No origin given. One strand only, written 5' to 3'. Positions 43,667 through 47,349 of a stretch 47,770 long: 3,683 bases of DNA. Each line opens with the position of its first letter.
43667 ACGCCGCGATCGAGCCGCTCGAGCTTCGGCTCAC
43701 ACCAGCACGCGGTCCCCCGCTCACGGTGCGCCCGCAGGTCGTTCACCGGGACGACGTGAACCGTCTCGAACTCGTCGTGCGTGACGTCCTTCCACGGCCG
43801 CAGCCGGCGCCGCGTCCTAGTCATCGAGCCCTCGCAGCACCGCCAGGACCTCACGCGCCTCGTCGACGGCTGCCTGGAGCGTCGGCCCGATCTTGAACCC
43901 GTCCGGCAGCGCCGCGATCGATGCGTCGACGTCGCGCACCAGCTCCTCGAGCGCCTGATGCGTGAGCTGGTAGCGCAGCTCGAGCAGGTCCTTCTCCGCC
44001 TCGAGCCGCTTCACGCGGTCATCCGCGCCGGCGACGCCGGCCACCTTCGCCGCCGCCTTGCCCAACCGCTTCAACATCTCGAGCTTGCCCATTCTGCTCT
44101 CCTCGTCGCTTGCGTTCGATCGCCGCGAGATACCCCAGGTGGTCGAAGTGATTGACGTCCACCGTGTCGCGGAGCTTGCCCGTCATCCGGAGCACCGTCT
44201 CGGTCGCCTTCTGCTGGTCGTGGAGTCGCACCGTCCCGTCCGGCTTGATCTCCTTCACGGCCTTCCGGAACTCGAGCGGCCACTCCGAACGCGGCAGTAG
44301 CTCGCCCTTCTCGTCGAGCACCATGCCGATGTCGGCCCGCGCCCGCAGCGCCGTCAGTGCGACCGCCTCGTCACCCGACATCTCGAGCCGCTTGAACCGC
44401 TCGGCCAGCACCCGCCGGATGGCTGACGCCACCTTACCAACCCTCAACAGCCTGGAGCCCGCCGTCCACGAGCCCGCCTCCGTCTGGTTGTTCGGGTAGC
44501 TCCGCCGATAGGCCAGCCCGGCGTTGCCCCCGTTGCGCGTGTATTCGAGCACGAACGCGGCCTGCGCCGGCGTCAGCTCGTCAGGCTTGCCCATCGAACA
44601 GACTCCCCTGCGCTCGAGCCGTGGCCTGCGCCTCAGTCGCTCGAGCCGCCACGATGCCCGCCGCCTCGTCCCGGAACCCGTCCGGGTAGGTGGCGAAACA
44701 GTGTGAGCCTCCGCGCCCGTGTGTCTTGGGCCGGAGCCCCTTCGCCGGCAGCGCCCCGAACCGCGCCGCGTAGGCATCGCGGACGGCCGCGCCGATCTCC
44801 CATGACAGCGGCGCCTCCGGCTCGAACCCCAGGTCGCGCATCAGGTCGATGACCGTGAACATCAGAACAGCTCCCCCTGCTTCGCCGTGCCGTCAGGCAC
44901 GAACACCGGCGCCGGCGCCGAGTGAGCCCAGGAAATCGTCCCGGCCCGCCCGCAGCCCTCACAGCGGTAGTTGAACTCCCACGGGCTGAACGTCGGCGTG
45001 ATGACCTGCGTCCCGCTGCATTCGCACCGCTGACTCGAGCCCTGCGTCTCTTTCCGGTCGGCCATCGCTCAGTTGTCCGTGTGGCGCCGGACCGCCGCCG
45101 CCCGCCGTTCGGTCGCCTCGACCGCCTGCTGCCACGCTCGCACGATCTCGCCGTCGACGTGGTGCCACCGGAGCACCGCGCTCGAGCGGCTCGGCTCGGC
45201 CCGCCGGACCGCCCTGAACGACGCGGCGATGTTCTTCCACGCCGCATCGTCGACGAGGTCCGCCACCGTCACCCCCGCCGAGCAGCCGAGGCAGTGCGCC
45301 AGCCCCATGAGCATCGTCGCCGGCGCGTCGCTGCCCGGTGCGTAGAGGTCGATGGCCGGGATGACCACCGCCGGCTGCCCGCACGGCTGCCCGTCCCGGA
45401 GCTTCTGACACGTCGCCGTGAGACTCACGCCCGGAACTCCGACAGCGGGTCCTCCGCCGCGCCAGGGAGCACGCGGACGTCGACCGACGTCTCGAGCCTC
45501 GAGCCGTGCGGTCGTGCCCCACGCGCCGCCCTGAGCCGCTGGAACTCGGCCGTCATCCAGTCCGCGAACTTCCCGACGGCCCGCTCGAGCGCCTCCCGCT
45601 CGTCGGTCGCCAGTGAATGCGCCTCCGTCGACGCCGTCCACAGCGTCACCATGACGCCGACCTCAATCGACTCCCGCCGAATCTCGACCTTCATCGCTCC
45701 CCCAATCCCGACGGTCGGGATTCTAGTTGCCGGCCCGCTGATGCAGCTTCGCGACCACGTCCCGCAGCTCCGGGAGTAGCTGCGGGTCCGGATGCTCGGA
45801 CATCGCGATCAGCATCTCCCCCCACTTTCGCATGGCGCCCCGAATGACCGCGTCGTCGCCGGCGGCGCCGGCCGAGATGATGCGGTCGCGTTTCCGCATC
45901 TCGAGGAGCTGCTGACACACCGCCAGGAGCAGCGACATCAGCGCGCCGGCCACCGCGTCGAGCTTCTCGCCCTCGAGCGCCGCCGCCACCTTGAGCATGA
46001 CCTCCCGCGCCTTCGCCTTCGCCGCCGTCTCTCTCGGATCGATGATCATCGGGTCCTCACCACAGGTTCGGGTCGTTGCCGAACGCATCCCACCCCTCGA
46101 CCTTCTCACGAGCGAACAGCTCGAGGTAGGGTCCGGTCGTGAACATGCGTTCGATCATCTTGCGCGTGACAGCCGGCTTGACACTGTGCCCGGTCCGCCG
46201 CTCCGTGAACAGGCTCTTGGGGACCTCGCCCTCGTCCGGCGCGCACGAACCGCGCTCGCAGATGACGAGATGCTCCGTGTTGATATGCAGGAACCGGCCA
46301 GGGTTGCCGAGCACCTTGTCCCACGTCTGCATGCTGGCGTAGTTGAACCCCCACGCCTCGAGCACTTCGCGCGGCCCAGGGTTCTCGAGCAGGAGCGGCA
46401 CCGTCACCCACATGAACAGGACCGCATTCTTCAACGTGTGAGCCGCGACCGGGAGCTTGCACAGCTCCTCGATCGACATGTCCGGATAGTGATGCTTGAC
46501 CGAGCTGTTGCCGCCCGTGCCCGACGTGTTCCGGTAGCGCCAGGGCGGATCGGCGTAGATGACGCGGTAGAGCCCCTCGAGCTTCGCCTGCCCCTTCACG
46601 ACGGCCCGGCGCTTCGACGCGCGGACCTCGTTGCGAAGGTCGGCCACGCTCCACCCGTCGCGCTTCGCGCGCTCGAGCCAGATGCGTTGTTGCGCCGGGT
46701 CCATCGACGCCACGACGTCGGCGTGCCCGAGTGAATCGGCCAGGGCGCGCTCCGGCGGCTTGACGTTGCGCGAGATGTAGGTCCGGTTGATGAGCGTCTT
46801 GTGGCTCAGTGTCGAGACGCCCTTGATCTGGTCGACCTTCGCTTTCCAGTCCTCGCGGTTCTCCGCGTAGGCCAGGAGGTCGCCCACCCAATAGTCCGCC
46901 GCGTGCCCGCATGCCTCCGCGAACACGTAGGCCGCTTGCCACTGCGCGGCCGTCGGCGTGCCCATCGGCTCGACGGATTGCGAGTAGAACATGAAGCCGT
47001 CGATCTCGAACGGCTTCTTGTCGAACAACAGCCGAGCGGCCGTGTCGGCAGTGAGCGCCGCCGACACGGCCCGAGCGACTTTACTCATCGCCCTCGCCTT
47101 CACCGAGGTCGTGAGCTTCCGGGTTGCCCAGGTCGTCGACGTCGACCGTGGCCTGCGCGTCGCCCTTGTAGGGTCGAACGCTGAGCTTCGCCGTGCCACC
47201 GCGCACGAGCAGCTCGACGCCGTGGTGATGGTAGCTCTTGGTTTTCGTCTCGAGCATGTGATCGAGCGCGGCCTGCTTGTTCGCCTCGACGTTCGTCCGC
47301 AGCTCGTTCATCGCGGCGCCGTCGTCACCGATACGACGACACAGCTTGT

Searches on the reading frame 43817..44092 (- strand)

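Call 49: search_protein_families(library=pfam, proteins=[window:43817-44092:-], max_evalue=0.01)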
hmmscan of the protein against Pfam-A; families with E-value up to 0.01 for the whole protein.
window:43817-44092:- (91 aa): 1 family
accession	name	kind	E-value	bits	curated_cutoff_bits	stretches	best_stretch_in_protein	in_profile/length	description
PF19979.4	DUF6415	-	0.002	19.3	27.5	1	30-84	14-67/95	Family of unknown function (DUF6415)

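Call 87: search_protein_families(library=ncbifam, proteins=[window:43817-44092:-], max_evalue=0.1)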
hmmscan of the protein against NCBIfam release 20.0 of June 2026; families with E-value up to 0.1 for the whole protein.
window:43817-44092:- (91 aa): 3 families
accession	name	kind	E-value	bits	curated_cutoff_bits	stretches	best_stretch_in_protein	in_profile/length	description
NF006217.0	PRK08343.1-3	equivalog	0.0044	15.7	491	1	24-83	141-199/544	preprotein translocase subunit SecD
NF041189.1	blaKBL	exception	0.025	13.8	600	1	37-88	195-245/286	KBL family class A beta-lactamase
NF009123.0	PRK12475.1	subfamily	0.087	12.1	510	1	19-67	81-128/338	MoeB/ThiF family adenylyltransferase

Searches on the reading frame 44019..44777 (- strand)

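Call 49: search_protein_families(library=pfam, proteins=[window:44019-44777:-], max_evalue=0.01)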
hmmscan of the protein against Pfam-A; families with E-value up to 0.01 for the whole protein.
window:44019-44777:- (252 aa): 1 family
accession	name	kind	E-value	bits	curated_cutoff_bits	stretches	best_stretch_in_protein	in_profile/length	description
PF03592.21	Terminase_2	-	1.3e-16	61.9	26.1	1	68-205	1-134/141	Terminase small subunit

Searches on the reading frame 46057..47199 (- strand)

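Call 49: search_protein_families(library=pfam, proteins=[window:46057-47199:-], max_evalue=0.01)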
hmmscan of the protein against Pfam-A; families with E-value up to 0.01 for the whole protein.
window:46057-47199:- (380 aa): 1 family
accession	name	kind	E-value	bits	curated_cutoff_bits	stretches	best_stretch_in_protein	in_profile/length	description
PF05063.20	MT-A70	-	1.3e-20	74.5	23.9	1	211-375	1-171/172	MT-A70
